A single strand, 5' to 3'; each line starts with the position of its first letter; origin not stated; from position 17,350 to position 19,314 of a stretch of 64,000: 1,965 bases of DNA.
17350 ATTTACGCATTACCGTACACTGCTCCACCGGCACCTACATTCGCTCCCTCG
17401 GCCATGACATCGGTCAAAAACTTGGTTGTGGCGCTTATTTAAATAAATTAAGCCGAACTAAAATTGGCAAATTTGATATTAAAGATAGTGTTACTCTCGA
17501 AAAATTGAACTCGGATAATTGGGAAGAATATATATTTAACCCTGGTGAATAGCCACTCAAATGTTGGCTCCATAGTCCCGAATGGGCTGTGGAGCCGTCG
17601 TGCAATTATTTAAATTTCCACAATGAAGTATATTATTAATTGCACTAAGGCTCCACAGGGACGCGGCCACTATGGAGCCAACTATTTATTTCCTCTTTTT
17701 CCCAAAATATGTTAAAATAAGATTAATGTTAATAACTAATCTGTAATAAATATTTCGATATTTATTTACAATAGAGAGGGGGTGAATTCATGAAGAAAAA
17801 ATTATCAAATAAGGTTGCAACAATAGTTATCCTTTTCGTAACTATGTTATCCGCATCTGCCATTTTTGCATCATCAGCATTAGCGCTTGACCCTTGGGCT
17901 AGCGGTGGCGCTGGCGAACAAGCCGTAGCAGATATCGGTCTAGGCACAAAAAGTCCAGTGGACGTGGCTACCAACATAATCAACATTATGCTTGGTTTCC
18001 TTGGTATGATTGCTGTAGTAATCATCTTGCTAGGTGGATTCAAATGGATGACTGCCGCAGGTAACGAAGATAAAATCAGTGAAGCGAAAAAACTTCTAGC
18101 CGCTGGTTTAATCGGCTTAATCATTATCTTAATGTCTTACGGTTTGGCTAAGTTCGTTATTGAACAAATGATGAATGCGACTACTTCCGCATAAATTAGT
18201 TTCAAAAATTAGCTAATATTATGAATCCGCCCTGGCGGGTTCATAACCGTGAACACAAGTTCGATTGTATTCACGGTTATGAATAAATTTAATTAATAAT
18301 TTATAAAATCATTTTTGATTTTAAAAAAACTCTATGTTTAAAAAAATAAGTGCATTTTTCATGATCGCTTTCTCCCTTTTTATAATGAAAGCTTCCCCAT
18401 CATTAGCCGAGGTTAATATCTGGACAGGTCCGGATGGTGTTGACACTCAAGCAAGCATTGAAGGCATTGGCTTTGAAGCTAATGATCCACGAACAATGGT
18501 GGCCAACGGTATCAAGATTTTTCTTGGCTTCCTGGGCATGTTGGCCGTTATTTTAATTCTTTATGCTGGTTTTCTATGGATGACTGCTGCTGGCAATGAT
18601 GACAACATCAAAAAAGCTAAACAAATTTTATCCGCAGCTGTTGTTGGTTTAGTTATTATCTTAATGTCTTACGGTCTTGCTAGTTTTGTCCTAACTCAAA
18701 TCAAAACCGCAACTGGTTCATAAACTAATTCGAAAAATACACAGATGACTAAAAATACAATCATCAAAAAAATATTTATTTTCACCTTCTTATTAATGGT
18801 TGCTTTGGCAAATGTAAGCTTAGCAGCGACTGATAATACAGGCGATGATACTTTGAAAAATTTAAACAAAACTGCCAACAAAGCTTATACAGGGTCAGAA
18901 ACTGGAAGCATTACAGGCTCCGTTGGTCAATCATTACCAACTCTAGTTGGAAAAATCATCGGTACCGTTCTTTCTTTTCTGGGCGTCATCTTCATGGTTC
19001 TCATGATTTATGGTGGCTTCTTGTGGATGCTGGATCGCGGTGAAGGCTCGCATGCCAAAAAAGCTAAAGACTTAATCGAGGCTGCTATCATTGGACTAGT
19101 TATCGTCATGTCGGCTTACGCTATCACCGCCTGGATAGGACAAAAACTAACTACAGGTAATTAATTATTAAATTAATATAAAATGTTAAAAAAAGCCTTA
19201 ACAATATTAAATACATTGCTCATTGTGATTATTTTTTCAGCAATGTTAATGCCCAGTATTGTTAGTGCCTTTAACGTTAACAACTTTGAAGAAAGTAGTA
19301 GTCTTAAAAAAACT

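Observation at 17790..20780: Seven tandem VirB2/TrbC-like small pilin paralogs with hypervariable N-terminal halves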

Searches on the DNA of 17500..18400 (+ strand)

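Call 70: build_rna_model(alignment_id=A4, structure=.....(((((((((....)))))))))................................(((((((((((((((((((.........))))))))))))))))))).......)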
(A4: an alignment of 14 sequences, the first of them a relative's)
Model R1 built from alignment A4 (14 sequences, 113 columns); structure: as given.
model positions 98; base pairs 28; branch points 1; effective number of sequences 6.19; information 0.59 bits per position. Calibrated on 0.2 Mb of random sequence (short: E-values are rough).
structure used (alignment columns):
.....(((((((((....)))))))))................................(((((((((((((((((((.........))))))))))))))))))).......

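Call 71: search_with_rna_model(model_id=R1, sources=[window, L004, L005, L006, L007, L008, L009, L010, L011, L012, L013, L014, L015, L016, L017, L018, L019, L020, L021, L022, L023, L024, L025, L026, L027, L028, L029, L030, L031, L032, L033, L034, L035, L036, L037, L038, L039, L040, L041, L042, L043, L044, L045, L046, L047, L048, L049, L050, L051, L052, L053, L054, L055, L056, L057, L058, L059, L060, L061, L062, L063, L064, L065, L066, L067, L068, L069, L070, L071, L072, L073, L074, L075, L076, L077, L078, L079, L080, L081, L082, L091], max_evalue=1)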
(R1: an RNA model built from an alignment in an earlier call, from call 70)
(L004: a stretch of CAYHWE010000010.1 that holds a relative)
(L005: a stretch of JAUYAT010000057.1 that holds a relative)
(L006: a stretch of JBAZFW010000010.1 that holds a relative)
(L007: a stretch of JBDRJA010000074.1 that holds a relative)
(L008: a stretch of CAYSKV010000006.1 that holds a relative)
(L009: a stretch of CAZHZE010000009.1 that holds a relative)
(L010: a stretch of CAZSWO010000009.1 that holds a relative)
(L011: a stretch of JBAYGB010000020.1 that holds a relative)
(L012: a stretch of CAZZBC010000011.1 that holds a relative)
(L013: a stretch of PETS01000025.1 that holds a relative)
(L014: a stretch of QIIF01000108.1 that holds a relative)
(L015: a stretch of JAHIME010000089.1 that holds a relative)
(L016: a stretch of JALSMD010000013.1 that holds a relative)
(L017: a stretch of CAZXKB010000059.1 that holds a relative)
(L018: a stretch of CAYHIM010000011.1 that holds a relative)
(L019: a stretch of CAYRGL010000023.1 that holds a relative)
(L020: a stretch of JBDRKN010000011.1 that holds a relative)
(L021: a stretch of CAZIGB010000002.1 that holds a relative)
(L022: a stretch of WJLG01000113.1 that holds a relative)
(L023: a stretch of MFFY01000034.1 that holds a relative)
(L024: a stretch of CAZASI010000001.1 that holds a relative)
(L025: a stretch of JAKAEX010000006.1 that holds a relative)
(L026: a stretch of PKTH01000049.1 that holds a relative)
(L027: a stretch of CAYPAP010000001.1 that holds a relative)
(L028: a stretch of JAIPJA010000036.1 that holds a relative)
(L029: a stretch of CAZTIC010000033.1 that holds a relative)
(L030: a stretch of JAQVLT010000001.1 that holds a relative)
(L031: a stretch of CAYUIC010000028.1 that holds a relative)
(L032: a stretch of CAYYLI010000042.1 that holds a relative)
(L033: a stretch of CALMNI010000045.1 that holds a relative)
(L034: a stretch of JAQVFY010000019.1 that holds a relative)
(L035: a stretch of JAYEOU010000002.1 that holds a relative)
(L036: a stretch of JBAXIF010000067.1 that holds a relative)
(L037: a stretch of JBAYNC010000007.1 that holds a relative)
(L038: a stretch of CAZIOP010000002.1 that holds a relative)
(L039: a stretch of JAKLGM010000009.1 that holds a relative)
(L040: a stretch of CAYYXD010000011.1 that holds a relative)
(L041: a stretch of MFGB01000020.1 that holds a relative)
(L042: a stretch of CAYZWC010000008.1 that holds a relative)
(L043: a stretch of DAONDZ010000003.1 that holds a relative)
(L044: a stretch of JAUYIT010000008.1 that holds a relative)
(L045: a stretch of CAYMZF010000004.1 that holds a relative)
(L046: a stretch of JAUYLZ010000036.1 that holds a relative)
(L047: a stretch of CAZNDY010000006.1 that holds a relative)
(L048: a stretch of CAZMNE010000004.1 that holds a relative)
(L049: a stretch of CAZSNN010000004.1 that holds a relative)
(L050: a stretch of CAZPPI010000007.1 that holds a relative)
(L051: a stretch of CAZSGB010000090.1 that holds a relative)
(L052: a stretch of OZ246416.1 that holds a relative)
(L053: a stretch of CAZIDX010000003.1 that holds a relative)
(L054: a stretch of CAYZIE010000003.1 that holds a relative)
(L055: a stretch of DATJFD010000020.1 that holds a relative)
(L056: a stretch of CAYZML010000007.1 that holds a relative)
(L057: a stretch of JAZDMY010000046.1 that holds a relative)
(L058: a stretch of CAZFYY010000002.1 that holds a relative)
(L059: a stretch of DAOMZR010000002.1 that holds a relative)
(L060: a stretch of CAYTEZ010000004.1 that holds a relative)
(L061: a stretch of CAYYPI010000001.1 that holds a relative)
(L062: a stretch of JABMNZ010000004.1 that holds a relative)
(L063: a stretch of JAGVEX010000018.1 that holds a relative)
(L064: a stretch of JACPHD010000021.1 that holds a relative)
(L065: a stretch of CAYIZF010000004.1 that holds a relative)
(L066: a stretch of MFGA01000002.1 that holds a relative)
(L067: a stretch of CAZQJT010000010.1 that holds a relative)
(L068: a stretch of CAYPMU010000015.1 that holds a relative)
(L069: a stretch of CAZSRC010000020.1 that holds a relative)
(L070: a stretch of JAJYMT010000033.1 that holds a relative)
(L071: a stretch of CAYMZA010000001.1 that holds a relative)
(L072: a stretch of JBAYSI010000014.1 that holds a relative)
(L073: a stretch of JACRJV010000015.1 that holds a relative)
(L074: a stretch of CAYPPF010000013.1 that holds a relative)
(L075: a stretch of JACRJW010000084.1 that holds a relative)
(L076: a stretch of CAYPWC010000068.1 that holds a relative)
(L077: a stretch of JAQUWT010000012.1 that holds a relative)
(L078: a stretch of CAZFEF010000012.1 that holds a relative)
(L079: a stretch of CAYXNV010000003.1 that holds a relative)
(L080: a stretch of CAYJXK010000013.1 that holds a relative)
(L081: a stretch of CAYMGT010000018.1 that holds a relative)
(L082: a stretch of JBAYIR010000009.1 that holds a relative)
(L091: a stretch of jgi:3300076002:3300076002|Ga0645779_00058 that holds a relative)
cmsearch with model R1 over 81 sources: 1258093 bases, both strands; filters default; matches with E-value up to 1: 69.
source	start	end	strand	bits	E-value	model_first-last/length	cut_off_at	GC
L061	10296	10394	+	85.1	1.9e-12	1-98/98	no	0.27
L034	10403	10498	+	84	3.1e-12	1-98/98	no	0.3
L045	1202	1300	+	83.9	3.2e-12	1-98/98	no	0.3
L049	10424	10521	+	80.4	1.4e-11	1-98/98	no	0.24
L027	11393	11492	+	75.6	1.1e-10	1-98/98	no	0.34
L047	10271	10363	+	75.6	1.1e-10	1-98/98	no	0.34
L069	8586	8685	+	75.4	1.2e-10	1-98/98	no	0.26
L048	3799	3899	+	75.4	1.3e-10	1-98/98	no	0.25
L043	10386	10484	+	74.9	1.5e-10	1-98/98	no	0.4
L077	3796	3887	+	72.7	3.9e-10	1-98/98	no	0.45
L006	10363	10458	+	72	5.4e-10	1-98/98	no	0.41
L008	10306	10401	+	72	5.4e-10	1-98/98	no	0.41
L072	10276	10380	+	71.6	6.2e-10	1-98/98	no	0.29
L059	10272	10362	+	71.2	7.4e-10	1-98/98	no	0.36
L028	609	706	+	70.9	8.5e-10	1-98/98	no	0.28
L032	480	581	+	70.5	1e-09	1-98/98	no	0.33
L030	4994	5094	+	68.9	2e-09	1-98/98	no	0.24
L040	8552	8652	+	66.8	4.9e-09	1-98/98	no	0.27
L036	2219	2322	+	65.9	7.3e-09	1-98/98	no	0.38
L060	7958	8060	+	65.7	8e-09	1-98/98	no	0.32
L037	2645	2744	+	64.7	1.2e-08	1-98/98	no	0.36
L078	10386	10478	+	56.4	4.3e-07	1-98/98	no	0.42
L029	1633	1728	+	53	1.9e-06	1-98/98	no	0.39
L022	1248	1339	+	50.2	6.3e-06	1-98/98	no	0.45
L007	10433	10535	+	47.2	2.3e-05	1-98/98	no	0.32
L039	10266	10362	+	46.6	2.9e-05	1-98/98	no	0.48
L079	10349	10427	+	43.5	0.00011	1-98/98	no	0.33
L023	10451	10552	+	43.3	0.00012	1-98/98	no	0.51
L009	10178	10272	+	42.7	0.00016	1-98/98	no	0.41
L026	10458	10550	-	40.7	0.00037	1-98/98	no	0.27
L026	10417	10505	+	40.6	0.00038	1-98/98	no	0.3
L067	1324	1432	+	40.3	0.00044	1-98/98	no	0.3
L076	1264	1340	+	40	0.00051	1-98/98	no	0.31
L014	503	595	+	39.3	0.00067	1-98/98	no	0.34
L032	984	1081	+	39.2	0.0007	1-98/98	no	0.23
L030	5047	5127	-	37.3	0.0016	1-98/98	no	0.22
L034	10451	10541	-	36.3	0.0025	1-98/98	no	0.25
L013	727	850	+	33.7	0.0075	1-98/98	no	0.36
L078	10428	10512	-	33.6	0.0079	1-98/98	no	0.32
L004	10357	10456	+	32.6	0.012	1-98/98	no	0.47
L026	10982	11076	-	32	0.016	1-98/98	no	0.26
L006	10407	10490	-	31.7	0.018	1-98/98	no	0.32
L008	10350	10433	-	31.7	0.018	1-98/98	no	0.32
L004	10408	10498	-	31.5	0.02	1-98/98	no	0.26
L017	4384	4524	+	31.1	0.024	1-98/98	no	0.33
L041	10976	11070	+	30.8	0.027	1-98/98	no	0.43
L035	1559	1659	+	29.7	0.042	1-98/98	no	0.37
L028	657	733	-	29.3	0.05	1-98/98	no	0.23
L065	739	829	+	28.9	0.06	1-98/98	no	0.36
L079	10378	10448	-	28.2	0.082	1-98/98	no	0.3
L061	10350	10410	-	28.1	0.083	33-94/98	no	0.2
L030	4966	5021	-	27.9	0.092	1-98/98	no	0.23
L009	10221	10315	-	27.6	0.1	1-98/98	no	0.28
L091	10415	10509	+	27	0.14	1-98/98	no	0.36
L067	1385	1430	-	26.6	0.16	51-94/98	no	0.24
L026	10956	11029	+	26.3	0.18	1-98/98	no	0.31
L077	3843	3882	-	26.2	0.19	54-93/98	no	0.55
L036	2271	2366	-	24.7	0.37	1-98/98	no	0.35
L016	159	251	+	24.3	0.43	1-98/98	no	0.29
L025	10646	10712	+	23.4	0.63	1-98/98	no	0.3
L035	1533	1586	-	23.2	0.68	1-98/98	no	0.41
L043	10332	10413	-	23.2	0.69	1-98/98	no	0.29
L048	3739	3826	-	23.2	0.7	1-98/98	no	0.34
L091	10386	10442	-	22.9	0.78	1-98/98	no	0.37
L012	10410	10521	+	22.9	0.79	1-98/98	no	0.55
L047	10264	10298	-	22.7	0.87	1-98/98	no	0.2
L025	10611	10673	-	22.6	0.9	1-98/98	no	0.32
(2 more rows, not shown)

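Call 73: search_rna_families(source=window, start=17500, end=18400, threshold=evalue, max_evalue=1)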
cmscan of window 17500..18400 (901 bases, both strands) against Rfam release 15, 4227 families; matches with E-value up to 1: 3.
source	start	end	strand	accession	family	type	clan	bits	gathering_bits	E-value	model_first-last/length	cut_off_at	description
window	18313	18391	-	RF02227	sX8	Gene; sRNA;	-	22.2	50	0.072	1-82/82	no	Proteobacterial sRNA sX8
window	17638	17793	-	RF02053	STnc430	Gene; sRNA;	-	22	47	0.68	1-162/162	no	Enterobacterial sRNA STnc430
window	18227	18339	-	RF00041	Entero_OriR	Cis-reg;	-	20.5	80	0.15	1-121/121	no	Enteroviral 3' UTR element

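Call 89: search_with_rna_model(model_id=R1, sources=[window, L093, L091, L061, L034, L045, L049, L027, L047, L069, L048, L043, L077, L006, L072, L059, L028, L032, L030, L040, L036, L060, L037, L078, L029, L022, L007, L039, L079, L023, L009, L026, L067, L076, L014], max_evalue=0.0001, make_alignment=true)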
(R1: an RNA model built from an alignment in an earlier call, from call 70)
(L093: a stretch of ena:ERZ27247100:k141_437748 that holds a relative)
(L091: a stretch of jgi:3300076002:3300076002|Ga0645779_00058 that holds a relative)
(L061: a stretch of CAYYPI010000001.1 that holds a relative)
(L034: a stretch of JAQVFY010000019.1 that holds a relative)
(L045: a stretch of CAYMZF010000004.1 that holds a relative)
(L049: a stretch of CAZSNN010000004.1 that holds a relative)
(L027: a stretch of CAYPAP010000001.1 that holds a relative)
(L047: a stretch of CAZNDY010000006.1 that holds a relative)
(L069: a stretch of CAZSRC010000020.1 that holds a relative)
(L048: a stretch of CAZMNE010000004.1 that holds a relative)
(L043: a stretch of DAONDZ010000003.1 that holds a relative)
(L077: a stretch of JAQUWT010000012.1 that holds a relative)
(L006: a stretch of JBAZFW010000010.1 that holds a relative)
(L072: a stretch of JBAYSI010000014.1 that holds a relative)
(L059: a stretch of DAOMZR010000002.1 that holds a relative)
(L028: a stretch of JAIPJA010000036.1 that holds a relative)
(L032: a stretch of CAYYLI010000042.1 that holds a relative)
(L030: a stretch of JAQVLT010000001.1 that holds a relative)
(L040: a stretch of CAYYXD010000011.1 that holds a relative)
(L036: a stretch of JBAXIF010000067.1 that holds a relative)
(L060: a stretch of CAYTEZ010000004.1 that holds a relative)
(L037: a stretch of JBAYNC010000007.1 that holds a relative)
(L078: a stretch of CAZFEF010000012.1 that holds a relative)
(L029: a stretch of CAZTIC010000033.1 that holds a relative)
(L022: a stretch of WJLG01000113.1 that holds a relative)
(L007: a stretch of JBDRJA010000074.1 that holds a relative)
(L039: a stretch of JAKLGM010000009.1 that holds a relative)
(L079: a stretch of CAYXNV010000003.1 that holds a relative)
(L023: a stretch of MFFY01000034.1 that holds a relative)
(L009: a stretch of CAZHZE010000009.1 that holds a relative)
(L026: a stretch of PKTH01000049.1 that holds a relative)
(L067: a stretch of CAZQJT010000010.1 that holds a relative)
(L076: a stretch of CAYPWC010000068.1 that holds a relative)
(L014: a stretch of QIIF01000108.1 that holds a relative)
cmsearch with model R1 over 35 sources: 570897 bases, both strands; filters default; matches with E-value up to 0.0001: 29.
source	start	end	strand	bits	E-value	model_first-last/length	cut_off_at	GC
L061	10296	10394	+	85.1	8.7e-13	1-98/98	no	0.27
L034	10403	10498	+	84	1.4e-12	1-98/98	no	0.3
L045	1202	1300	+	83.9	1.5e-12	1-98/98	no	0.3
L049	10424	10521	+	80.4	6.5e-12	1-98/98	no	0.24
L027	11393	11492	+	75.6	5.2e-11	1-98/98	no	0.34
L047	10271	10363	+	75.6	5.2e-11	1-98/98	no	0.34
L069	8586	8685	+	75.4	5.6e-11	1-98/98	no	0.26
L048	3799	3899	+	75.4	5.7e-11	1-98/98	no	0.25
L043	10386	10484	+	74.9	7e-11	1-98/98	no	0.4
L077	3796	3887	+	72.7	1.8e-10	1-98/98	no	0.45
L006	10363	10458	+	72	2.4e-10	1-98/98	no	0.41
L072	10276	10380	+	71.6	2.8e-10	1-98/98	no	0.29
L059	10272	10362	+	71.2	3.3e-10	1-98/98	no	0.36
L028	609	706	+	70.9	3.9e-10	1-98/98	no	0.28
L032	480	581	+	70.5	4.5e-10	1-98/98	no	0.33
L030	4994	5094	+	68.9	9e-10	1-98/98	no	0.24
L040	8552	8652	+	66.8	2.2e-09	1-98/98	no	0.27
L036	2219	2322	+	65.9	3.3e-09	1-98/98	no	0.38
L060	7958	8060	+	65.7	3.7e-09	1-98/98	no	0.32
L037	2645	2744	+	64.7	5.5e-09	1-98/98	no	0.36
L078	10386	10478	+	56.4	1.9e-07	1-98/98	no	0.42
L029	1633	1728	+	53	8.5e-07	1-98/98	no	0.39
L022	1248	1339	+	50.2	2.8e-06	1-98/98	no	0.45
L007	10433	10535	+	47.2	1e-05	1-98/98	no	0.32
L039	10266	10362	+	46.6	1.3e-05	1-98/98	no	0.48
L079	10349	10427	+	43.5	5.2e-05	1-98/98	no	0.33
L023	10451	10552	+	43.3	5.6e-05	1-98/98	no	0.51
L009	10178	10272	+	42.7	7.3e-05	1-98/98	no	0.41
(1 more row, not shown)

Alignment A7: 29 matches aligned to the model, 118 columns, each read 5' to 3' on its own strand. Consensus structure (alignment columns), stored with it:
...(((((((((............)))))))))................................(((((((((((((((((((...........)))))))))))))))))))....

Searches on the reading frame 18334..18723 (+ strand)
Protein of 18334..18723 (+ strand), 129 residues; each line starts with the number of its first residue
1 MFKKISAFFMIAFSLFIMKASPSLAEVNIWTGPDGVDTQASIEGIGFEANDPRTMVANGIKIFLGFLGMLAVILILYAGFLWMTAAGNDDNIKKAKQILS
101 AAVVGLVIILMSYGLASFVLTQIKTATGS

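Call 3: search_protein_families(library=pfam, proteins=[window:18334-18723:+], max_evalue=1)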
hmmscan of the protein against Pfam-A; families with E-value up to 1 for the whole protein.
window:18334-18723:+ (129 aa): 2 families
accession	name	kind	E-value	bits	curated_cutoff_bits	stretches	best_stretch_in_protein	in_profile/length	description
PF18895.5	T4SS_pilin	-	2.7e-07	31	26.6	1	62-119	15-71/71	Type IV secretion system pilin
PF04515.18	Choline_transpo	-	0.0051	16.5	26.9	1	52-126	243-313/326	Plasma-membrane choline transporter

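Call 7: search_protein_families(library=ncbifam, proteins=[window:18334-18723:+], max_evalue=0.1)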
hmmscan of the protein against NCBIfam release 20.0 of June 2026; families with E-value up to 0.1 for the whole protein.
window:18334-18723:+ (129 aa): 4 families
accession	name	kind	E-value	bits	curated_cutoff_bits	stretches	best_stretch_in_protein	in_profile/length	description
NF045849.1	ICE_MMCAP2_0565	equivalog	1.2e-07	31.3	40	1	60-123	17-80/80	Mbov_0395 family pilin-like conjugal transfer protein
NF047765.1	LIC_13387_fam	subfamily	0.00094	18.9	33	1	61-111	55-105/131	LIC_13387 family protein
TIGR03340.1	phn_DUF6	hypoth_equivalog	0.005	16.5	288.15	1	56-127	166-239/281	phosphonate utilization associated putative membrane protein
NF010431.0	PRK13857.1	equivalog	0.026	14.5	103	1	48-118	51-111/120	pilin major subunit VirB2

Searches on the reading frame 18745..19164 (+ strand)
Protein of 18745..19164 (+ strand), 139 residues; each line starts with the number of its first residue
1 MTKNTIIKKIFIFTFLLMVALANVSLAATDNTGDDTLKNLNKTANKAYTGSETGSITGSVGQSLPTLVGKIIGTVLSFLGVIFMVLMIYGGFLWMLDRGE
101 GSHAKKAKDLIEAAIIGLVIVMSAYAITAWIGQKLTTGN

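Call 3: search_protein_families(library=pfam, proteins=[window:18745-19164:+], max_evalue=1)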
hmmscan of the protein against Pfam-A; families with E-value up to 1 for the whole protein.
window:18745-19164:+ (139 aa): 9 families
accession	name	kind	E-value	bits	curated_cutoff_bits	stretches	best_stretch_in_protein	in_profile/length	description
PF18895.5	T4SS_pilin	-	2.6e-05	24.7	26.6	1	63-131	4-71/71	Type IV secretion system pilin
PF04956.18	TrbC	-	0.01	16.5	27.9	1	62-131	35-98/98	TrbC/VIRB2 pilin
PF04893.22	Yip1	-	0.026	14.8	28.6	1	11-124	25-110/173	Yip1 domain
PF04290.18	DctQ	-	0.037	14.4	28.3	1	63-131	56-122/132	Tripartite ATP-independent periplasmic transporters, DctQ component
PF10317.15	7TM_GPCR_Srd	-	0.043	13.4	22.8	1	8-119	120-230/292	Serpentine type 7TM GPCR chemoreceptor Srd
PF05545.16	FixQ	-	0.059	13.8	29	1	77-111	11-45/49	Cbb3-type cytochrome oxidase component FixQ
PF02322.20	Cyt_bd_oxida_II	-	0.06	13.1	35.6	1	67-130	147-210/302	Cytochrome bd terminal oxidase subunit II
PF19607.4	DUF6112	-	0.1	12.9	25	1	69-135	17-82/88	Family of unknown function (DUF6112)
PF00335.26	Tetraspanin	-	0.71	9.9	32.1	0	75-132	7-67/225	Tetraspanin family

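Call 7: search_protein_families(library=ncbifam, proteins=[window:18745-19164:+], max_evalue=0.1)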
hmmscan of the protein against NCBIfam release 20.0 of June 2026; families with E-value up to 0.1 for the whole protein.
window:18745-19164:+ (139 aa): 1 family
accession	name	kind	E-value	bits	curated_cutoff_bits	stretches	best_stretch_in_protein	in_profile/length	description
NF045849.1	ICE_MMCAP2_0565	equivalog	5.1e-05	22.9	40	1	60-128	5-73/80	Mbov_0395 family pilin-like conjugal transfer protein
